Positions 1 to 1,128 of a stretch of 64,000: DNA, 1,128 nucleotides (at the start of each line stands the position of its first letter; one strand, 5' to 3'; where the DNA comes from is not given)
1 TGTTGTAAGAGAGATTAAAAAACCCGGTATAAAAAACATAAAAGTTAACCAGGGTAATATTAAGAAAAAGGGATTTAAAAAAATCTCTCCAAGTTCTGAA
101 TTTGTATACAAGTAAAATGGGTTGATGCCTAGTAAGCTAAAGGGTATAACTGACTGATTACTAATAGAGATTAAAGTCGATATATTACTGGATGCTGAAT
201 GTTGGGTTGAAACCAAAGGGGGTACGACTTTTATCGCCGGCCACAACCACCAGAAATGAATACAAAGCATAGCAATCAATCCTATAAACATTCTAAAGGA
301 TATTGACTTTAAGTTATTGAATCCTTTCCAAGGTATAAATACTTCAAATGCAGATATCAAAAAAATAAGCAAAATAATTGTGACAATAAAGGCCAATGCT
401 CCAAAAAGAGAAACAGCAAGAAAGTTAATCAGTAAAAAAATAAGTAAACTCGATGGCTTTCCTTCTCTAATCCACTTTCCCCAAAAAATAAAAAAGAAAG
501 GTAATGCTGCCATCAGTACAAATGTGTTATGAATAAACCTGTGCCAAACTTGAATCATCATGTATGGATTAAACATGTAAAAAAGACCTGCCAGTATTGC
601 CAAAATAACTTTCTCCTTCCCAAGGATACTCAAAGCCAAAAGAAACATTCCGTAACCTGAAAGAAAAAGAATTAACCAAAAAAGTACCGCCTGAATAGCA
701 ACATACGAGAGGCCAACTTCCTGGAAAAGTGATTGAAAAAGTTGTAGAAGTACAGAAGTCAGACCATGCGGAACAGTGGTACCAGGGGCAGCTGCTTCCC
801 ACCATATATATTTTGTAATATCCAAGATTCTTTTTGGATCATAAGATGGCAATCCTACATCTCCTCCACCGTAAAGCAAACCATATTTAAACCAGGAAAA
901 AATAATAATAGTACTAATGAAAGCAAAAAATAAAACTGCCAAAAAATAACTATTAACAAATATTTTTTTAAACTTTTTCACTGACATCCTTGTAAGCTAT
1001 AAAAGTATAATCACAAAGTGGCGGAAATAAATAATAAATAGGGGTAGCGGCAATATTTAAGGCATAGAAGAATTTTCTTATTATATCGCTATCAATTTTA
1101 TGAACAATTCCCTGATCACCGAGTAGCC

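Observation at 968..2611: Single polypeptide fusing a GT2 glycosyltransferase, a membrane-spanning linker and a SAM methyltransferase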

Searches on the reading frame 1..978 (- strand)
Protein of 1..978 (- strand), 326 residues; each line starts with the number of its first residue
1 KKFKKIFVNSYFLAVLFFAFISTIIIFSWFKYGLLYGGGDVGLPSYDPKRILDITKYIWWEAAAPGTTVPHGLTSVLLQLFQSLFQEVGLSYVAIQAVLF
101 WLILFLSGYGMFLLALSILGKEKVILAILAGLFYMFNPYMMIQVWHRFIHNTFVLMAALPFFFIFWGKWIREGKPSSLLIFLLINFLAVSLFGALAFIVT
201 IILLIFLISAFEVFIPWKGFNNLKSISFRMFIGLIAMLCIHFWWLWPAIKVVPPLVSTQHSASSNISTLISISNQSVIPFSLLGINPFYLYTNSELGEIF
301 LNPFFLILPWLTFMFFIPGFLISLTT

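Call 12: search_protein_families(library=pfam, proteins=[window:1-978:-], max_evalue=0.001)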
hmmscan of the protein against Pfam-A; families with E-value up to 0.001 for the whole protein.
window:1-978:- (326 aa): 0 families
